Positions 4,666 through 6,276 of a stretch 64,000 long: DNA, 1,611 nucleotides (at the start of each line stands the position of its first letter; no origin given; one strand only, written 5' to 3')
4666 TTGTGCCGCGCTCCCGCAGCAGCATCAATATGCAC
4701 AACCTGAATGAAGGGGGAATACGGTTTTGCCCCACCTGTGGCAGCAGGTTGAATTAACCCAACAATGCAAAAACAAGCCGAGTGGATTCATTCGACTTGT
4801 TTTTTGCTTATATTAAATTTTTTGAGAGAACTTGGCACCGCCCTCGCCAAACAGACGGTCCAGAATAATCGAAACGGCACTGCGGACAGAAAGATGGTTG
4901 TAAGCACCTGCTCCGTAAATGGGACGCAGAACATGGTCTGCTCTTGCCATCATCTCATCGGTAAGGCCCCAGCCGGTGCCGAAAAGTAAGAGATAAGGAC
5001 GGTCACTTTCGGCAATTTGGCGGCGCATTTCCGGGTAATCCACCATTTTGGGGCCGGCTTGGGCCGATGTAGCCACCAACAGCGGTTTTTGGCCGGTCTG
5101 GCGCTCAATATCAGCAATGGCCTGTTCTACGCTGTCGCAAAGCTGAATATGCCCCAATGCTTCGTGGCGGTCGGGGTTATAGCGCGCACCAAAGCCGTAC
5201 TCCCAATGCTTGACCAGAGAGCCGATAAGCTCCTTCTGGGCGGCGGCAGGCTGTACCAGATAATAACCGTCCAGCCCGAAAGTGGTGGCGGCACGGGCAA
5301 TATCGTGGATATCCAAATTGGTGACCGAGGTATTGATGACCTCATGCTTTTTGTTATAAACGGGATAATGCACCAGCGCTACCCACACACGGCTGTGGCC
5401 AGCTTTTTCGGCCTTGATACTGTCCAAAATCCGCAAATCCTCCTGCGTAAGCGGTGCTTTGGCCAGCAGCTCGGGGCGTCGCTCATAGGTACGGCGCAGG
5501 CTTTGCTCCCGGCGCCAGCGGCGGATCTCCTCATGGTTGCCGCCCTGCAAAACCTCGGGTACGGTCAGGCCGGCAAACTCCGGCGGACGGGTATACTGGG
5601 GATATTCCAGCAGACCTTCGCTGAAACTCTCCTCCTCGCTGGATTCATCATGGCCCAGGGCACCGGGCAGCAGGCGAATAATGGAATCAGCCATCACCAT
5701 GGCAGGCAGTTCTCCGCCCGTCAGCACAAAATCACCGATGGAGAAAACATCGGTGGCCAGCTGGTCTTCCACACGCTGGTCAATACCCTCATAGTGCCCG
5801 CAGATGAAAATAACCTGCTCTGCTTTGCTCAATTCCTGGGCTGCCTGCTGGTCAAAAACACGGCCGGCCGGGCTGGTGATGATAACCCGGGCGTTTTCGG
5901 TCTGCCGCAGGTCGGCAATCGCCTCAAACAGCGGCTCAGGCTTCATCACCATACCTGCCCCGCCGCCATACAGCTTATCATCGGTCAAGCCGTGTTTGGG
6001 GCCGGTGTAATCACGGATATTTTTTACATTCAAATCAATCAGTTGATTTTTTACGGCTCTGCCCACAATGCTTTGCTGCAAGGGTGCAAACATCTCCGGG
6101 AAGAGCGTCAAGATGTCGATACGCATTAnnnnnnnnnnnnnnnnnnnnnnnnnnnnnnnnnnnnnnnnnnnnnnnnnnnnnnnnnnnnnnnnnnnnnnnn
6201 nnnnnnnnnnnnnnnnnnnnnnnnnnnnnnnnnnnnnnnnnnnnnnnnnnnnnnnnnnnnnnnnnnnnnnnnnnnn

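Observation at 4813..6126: TrmD fused in-frame to a second SPOUT-like methyltransferase domain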

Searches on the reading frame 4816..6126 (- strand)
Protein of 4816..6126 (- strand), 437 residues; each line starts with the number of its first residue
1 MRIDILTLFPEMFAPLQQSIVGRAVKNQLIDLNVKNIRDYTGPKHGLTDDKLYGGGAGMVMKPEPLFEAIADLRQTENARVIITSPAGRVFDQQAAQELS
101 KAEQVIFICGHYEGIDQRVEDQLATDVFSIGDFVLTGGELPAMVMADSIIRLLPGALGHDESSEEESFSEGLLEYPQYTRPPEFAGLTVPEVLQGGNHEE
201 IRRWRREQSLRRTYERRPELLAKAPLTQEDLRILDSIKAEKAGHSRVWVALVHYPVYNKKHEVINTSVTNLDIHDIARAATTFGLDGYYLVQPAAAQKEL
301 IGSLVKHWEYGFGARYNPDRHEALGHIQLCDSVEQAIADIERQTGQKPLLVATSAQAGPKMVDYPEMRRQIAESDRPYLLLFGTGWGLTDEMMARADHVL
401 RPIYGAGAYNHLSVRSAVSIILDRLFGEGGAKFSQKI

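Call 3: search_protein_families(library=pfam, proteins=[window:4816-6126:-], max_evalue=1)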
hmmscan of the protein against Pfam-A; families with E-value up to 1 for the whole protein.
window:4816-6126:- (437 aa): 4 families
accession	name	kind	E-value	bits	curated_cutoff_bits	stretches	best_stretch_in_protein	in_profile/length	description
PF09936.14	Methyltrn_RNA_4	-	5.8e-79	264.6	22.6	1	247-427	2-182/182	SAM-dependent RNA methyltransferase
PF01746.26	tRNA_m1G_MT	-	7.3e-63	212.3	27.3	1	22-218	2-195/195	tRNA (Guanine-1)-methyltransferase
PF00588.24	SpoU_methylase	-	9.4e-05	23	29.7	1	276-422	18-141/142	SpoU rRNA Methylase family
PF14419.11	SPOUT_MTase_2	-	0.015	15.1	28.4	1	74-118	90-137/173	AF2226-like SPOUT RNA Methylase fused to THUMP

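Call 4: search_protein_families(library=ncbifam, proteins=[window:4816-6126:-], max_evalue=1)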
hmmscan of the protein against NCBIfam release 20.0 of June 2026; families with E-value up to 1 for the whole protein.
window:4816-6126:- (437 aa): 5 families
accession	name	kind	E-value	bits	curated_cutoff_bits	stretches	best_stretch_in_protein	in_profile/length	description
NF000648.1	PRK00026.1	equivalog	4.5e-95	317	220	1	1-221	1-221/221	tRNA (guanosine(37)-N1)-methyltransferase TrmD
TIGR00088.1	trmD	equivalog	4.5e-91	304.3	195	1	1-228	1-229/233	tRNA (guanosine(37)-N1)-methyltransferase TrmD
TIGR00050.1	rRNA_methyl_1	subfamily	0.00028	20.8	167.15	1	273-426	18-154/233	TrmJ/YjtD family RNA methyltransferase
NF041077.1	tRNAmeth_TrmJ_Sulfolob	equivalog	0.013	15.2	350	1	273-429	15-155/229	tRNA (cytidine-2'-O-)-methyltransferase TrmJ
NF010750.0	PRK14153.1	equivalog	0.047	13.2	194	1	313-342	139-168/194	nucleotide exchange factor GrpE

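Call 6: search_solved_structures(query=window:4816-6126:-, max_evalue=1e-10, show_alignments=1)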
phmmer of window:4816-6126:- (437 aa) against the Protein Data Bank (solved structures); distinct sequences matched with E-value up to 1e-10: 29.
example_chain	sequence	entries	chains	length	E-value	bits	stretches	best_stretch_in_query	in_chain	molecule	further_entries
8b1n_A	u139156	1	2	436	1.6e-130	439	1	2-425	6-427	tRNA (guanine-N(1)-)-methyltransferase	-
3ky7_A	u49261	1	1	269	3.1e-88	299.6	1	1-238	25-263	tRNA (guanine-N(1)-)-methyltransferase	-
9sdv_A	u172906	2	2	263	2.8e-87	296.5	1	2-238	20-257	tRNA (guanine-N(1)-)-methyltransferase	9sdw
8byh_A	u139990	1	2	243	2.3e-72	247.3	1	2-236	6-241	tRNA (guanine-N(1)-)-methyltransferase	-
1p9p_A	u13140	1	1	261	1.7e-71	244.5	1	2-243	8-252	tRNA (Guanine-N(1)-)-methyltransferase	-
4mcb_A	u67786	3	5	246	1.2e-70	241.6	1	2-240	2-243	tRNA (guanine-N(1)-)-methyltransferase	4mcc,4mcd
1uaj_A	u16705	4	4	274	1.3e-70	241.6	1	2-241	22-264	tRNA (Guanine-N(1)-)-methyltransferase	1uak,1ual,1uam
4ypw_A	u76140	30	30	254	1.4e-70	241.5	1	2-240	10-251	tRNA (guanine-N(1)-)-methyltransferase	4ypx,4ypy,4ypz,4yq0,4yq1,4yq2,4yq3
3axz_A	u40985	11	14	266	1.7e-70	241.2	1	2-240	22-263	tRNA (guanine-N(1)-)-methyltransferase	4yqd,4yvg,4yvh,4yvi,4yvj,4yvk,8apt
6jki_A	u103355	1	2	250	6.8e-69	235.9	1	3-235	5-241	tRNA (guanine-N(1)-)-methyltransferase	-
5wyq_A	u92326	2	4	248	7e-69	235.9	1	3-235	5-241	tRNA (guanine-N(1)-)-methyltransferase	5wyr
5zhm_A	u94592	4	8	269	9.4e-69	235.5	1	3-235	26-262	tRNA (guanine-N(1)-)-methyltransferase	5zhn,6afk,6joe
6w14_A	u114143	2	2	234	3.7e-62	213.8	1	1-221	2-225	tRNA (guanine-N(1)-)-methyltransferase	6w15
7kff_A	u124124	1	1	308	5.4e-62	213.2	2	71-237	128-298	tRNA (guanine-N(1)-)-methyltransferase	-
8txa_A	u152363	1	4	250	2.9e-61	210.8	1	1-221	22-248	tRNA (guanine-N(1)-)-methyltransferase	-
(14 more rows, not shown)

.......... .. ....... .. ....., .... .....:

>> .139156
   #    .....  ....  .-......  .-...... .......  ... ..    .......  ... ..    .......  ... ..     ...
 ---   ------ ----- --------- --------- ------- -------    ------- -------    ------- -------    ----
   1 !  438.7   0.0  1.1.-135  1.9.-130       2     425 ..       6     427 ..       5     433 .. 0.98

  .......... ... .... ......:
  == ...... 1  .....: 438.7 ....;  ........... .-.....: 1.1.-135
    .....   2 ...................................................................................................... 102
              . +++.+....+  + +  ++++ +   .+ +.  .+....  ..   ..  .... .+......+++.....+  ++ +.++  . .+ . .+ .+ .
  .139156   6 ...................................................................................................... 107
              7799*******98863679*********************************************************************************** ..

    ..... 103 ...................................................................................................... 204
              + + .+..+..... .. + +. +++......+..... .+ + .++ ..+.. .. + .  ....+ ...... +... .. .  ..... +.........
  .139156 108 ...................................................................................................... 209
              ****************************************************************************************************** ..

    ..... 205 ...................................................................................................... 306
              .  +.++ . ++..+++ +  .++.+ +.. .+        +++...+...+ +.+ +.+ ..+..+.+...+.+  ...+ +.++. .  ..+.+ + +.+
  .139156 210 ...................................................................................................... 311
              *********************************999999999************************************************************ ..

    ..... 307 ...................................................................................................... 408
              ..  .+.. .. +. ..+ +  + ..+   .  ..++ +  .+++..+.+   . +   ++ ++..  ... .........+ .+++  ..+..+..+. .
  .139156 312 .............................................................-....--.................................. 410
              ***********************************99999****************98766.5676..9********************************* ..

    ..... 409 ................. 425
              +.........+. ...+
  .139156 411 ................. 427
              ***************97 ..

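Call 16: find_homologous_proteins(query=window:4816-6126:-)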
Query window:4816-6126:- (437 aa): 8000 proteins with E <= 0.001 among 8000 candidates; the best 120 are listed.
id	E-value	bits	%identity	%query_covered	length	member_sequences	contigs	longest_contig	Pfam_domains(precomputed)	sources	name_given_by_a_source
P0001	2.5e-288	974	99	100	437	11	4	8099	PF09936.15,PF01746.27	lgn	-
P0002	3.0e-250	848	84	100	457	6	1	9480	PF09936.15,PF01746.27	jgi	jgi:tRNA (guanine37-N1)-methyltransferase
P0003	2.4e-237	806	81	100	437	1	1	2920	PF09936.15,PF01746.27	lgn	-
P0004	9.9e-236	800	79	100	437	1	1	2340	PF09936.15,PF01746.27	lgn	-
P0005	8.4e-234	794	79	100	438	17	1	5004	PF09936.15,PF01746.27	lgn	-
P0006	1.8e-233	793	78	100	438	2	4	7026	PF09936.15,PF01746.27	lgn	-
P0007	4.8e-233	792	78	100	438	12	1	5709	PF09936.15,PF01746.27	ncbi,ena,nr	ncbi:MAG: tRNA (guanosine(37)-N1)-methyltransferase TrmD [Firmicutes bacterium]|nr:tRNA (guanosine(3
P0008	1.2e-231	787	79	99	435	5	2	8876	PF09936.15,PF01746.27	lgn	-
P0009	2.1e-231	786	80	99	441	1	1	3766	PF09936.15,PF01746.27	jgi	-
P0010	3.2e-231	786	80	99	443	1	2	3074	PF09936.15,PF01746.27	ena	-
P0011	3.6e-231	785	79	98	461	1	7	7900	PF09936.15,PF01746.27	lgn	-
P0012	5.2e-231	785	80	98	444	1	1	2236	PF09936.15,PF01746.27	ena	-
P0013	5.3e-231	785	80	98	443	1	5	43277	PF09936.15,PF01746.27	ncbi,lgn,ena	-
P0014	6.7e-231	785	80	98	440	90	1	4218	PF09936.15,PF01746.27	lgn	-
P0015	7.4e-231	784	80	98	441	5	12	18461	PF09936.15,PF01746.27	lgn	-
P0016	8.2e-231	784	79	100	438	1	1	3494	PF09936.15,PF01746.27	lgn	-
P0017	1.3e-230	784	80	98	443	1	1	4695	PF09936.15,PF01746.27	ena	-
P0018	1.4e-230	784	80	98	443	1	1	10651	PF09936.15,PF01746.27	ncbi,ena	-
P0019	1.4e-230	784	80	98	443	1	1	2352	PF09936.15,PF01746.27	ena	-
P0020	1.5e-230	783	79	99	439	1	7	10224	PF09936.15,PF01746.27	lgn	-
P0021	1.6e-230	783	78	100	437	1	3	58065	PF09936.15,PF01746.27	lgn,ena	-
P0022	1.7e-230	783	80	98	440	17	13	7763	PF09936.15,PF01746.27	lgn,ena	-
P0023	9.0e-230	781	80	98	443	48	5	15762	PF09936.15,PF01746.27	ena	-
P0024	2.3e-228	776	79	98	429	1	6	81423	PF09936.15,PF01746.27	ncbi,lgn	-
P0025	5.8e-226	768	78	99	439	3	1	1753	PF09936.15,PF01746.27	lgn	-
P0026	6.0e-226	768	77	98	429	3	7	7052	PF09936.15,PF14419.13,PF01746.27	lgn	-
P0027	6.1e-226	768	77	98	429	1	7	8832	PF09936.15,PF14419.13,PF01746.27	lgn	-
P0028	1.6e-225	767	77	98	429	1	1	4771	PF09936.15,PF14419.13,PF01746.27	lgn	-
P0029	4.5e-225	765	77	99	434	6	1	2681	PF09936.15,PF01746.27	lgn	-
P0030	2.0e-224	763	77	98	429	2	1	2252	PF09936.15,PF01746.27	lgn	-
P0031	4.6e-222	755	76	98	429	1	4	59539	PF09936.15,PF01746.27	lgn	-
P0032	1.7e-215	734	77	98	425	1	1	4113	PF09936.15,PF01746.27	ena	-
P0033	3.7e-212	723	74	98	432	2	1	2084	PF09936.15,PF01746.27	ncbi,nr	ncbi:MAG: tRNA (guanosine(37)-N1)-methyltransferase TrmD [Peptococcaceae bacterium]|nr:tRNA (guanosi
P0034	8.0e-209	712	72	98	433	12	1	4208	PF09936.15,PF01746.27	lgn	-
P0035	9.0e-206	702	70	98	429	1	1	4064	PF09936.15,PF14419.13,PF01746.27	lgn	-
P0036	2.4e-203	694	70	98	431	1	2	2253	PF09936.15,PF01746.27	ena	-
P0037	2.3e-202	691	69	98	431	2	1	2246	PF09936.15,PF01746.27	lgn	-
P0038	6.2e-202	689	70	98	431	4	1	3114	PF09936.15,PF01746.27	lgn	-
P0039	5.6e-201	686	69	98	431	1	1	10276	PF09936.15,PF01746.27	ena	-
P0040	8.5e-201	685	69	98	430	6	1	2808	PF09936.15,PF01746.27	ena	-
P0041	6.2e-200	683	69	98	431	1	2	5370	PF09936.15,PF01746.27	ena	-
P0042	3.8e-197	673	68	98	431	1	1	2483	PF09936.15,PF01746.27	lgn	-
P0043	5.2e-197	673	68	98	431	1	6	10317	PF09936.15,PF01746.27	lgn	-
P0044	4.4e-195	667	67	99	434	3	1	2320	PF09936.15,PF01746.27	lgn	-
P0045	1.6e-192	658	79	85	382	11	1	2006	PF09936.15,PF01746.27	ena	-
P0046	3.4e-186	637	65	99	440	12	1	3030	PF09936.15,PF00588.25,PF01746.27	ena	-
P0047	2.1e-183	628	65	100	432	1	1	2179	PF09936.15,PF01746.27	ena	-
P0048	2.1e-183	628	65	98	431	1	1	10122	PF09936.15,PF01746.27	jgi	-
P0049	1.5e-180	619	64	98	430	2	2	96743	PF09936.15,PF14419.13,PF01746.27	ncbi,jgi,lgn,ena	-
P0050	2.2e-180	618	63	99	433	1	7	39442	PF09936.15,PF00588.25,PF01746.27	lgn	-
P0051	6.0e-179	613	64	98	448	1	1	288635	PF09936.15,PF01746.27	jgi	-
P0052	6.2e-178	610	64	98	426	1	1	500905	PF09936.15,PF01746.27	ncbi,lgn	-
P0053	4.9e-177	607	61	99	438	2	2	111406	PF09936.15,PF01746.27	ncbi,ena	-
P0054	1.9e-175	602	61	98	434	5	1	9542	PF09936.15,PF14419.13,PF01746.27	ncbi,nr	ncbi:MAG: tRNA (guanosine(37)-N1)-methyltransferase TrmD [Clostridia bacterium]|nr:tRNA (guanosine(3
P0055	9.5e-173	593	61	99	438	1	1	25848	PF09936.15,PF01746.27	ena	-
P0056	4.5e-171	587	60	99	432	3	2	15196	PF09936.15,PF01746.27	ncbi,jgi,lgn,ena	-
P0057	3.8e-170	584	60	98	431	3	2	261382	PF09936.15,PF01746.27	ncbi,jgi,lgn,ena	-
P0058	5.6e-170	584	58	99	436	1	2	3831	PF09936.15,PF01746.27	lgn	-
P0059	1.4e-169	583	60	99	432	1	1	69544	PF09936.15,PF01746.27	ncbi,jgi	ncbi:MAG: tRNA (guanosine(37)-N1)-methyltransferase TrmD [Bacillota bacterium]|jgi:tRNA (guanine37-N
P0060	2.6e-169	582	60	99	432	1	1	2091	PF09936.15,PF01746.27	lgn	-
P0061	2.9e-169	582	61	98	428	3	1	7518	PF09936.15,PF01746.27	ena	-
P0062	5.5e-169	581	61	98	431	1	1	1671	PF09936.15,PF01746.27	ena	-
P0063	2.7e-168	578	59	98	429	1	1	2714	PF09936.15,PF01746.27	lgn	-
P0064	3.1e-168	578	59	98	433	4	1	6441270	PF09936.15,PF01746.27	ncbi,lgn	ncbi:tRNA (guanosine(37)-N1)-methyltransferase TrmD [Candidatus Formimonas warabiya]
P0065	2.8e-167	575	58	99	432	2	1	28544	PF09936.15,PF14419.13,PF01746.27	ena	-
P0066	6.9e-167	574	60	98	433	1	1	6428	PF09936.15,PF01746.27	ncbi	-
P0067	2.1e-166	572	58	99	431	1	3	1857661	PF09936.15,PF01746.27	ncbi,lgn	-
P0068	3.5e-166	571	59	98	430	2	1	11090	PF09936.15,PF01746.27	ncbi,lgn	ncbi:MAG: tRNA (guanosine(37)-N1)-methyltransferase TrmD [Dehalobacterium sp.]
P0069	5.2e-166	571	59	98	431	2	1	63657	PF09936.15,PF01746.27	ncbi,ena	-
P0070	2.0e-165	569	59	98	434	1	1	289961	PF09936.15,PF01746.27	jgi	-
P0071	4.3e-165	568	60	99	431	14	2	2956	PF09936.15,PF01746.27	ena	-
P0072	5.5e-165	567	58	98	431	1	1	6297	PF09936.15,PF01746.27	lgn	-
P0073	7.6e-165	567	58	98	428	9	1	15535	PF09936.15,PF01746.27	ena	-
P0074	1.7e-164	566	58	98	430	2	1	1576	PF09936.15,PF01746.27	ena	-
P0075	1.8e-164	566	58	98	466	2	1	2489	PF09936.15,PF01746.27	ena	-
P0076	1.8e-164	566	59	98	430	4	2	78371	PF09936.15,PF01746.27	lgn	-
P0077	3.0e-164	565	58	98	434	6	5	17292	PF09936.15,PF01746.27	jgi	-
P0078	4.4e-164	564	59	98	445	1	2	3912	PF09936.15,PF01746.27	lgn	-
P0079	5.0e-164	564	58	98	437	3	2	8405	PF09936.15,PF01746.27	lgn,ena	-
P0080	5.6e-164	564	58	98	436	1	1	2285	PF09936.15,PF01746.27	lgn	-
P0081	9.9e-164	563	59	98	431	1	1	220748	PF09936.15,PF01746.27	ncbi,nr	ncbi:MAG: tRNA (guanosine(37)-N1)-methyltransferase TrmD [Firmicutes bacterium]|nr:tRNA (guanosine(3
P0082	1.0e-163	563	57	99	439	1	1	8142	PF09936.15,PF01746.27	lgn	-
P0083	1.1e-163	563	59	98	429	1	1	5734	PF09936.15,PF01746.27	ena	-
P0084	1.2e-163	563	59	98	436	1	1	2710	PF09936.15,PF01746.27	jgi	jgi:tRNA (guanine37-N1)-methyltransferase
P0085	1.5e-163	563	58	98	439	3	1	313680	PF09936.15,PF01746.27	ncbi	ncbi:MAG: tRNA (guanosine(37)-N1)-methyltransferase TrmD [Bacillota bacterium]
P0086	1.9e-163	562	59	98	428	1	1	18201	PF09936.15,PF01746.27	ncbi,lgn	-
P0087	3.6e-163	561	60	98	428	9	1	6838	PF09936.15,PF01746.27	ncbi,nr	ncbi:MAG: tRNA (guanosine(37)-N1)-methyltransferase TrmD [Firmicutes bacterium]|nr:tRNA (guanosine(3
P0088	3.7e-163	561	58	98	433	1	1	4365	PF09936.15,PF01746.27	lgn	-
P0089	4.4e-163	561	59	98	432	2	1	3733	PF09936.15,PF01746.27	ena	-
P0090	4.8e-163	561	57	98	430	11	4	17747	PF09936.15,PF01746.27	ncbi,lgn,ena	-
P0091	5.4e-163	561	59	99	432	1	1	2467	PF09936.15,PF01746.27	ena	-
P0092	7.6e-163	560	57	98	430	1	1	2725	PF09936.15,PF01746.27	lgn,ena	-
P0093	1.7e-162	559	59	98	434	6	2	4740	PF09936.15,PF01746.27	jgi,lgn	jgi:tRNA (guanine37-N1)-methyltransferase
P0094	1.8e-162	559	58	98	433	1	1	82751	PF09936.15,PF01746.27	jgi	-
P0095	7.7e-162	557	57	98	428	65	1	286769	PF09936.15,PF01746.27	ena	-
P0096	9.7e-162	557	56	99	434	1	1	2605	PF09936.15,PF01746.27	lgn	-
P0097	1.2e-161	556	58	98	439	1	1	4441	PF09936.15,PF01746.27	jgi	-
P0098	1.5e-161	556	58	98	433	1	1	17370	PF09936.15,PF01746.27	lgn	-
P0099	2.6e-161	555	57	98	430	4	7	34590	PF09936.15,PF01746.27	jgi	jgi:tRNA (guanine37-N1)-methyltransferase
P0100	3.8e-161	555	57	98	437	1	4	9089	PF09936.15,PF01746.27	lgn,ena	-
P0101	4.1e-161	555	57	99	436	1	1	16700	PF09936.15,PF01746.27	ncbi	-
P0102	4.5e-161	555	57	99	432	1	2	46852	PF09936.15,PF01746.27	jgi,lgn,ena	-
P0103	5.1e-161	554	57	98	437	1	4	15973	PF09936.15,PF01746.27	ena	-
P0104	5.7e-161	554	59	99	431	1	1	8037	PF09936.15,PF01746.27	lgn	-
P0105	6.3e-161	554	59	98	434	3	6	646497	PF09936.15,PF01746.27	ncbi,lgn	ncbi:MAG: tRNA (guanosine(37)-N1)-methyltransferase TrmD [Bacillota bacterium]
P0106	6.6e-161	554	57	98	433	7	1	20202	PF09936.15,PF01746.27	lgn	-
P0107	8.6e-161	554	56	98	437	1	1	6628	PF09936.15,PF01746.27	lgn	-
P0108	9.7e-161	553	56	98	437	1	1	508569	PF09936.15,PF01746.27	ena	-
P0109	9.9e-161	553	56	98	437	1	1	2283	PF09936.15,PF01746.27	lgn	-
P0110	1.1e-160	553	57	98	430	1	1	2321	PF09936.15,PF01746.27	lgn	-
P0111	2.2e-160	552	55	99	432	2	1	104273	PF09936.15,PF01746.27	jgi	-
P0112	2.4e-160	552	57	98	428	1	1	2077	PF09936.15,PF01746.27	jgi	jgi:tRNA (guanine37-N1)-methyltransferase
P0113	4.0e-160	551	57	98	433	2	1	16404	PF09936.15,PF01746.27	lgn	-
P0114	5.0e-160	551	57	98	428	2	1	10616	PF09936.15,PF01746.27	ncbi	-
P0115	7.1e-160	551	56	98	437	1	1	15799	PF09936.15,PF01746.27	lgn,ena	-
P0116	9.0e-160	550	60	98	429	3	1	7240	PF09936.15,PF01746.27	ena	-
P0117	9.9e-160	550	56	98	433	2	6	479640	PF09936.15,PF01746.27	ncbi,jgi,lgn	ncbi:MAG: tRNA (guanosine(37)-N1)-methyltransferase TrmD [Bacillota bacterium]|jgi:tRNA (guanine37-N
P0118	2.0e-159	549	57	98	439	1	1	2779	PF09936.15,PF01746.27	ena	-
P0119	3.1e-159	548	58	98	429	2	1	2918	PF09936.15,PF01746.27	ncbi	-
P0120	4.5e-159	548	56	98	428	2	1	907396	PF09936.15,PF01746.27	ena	-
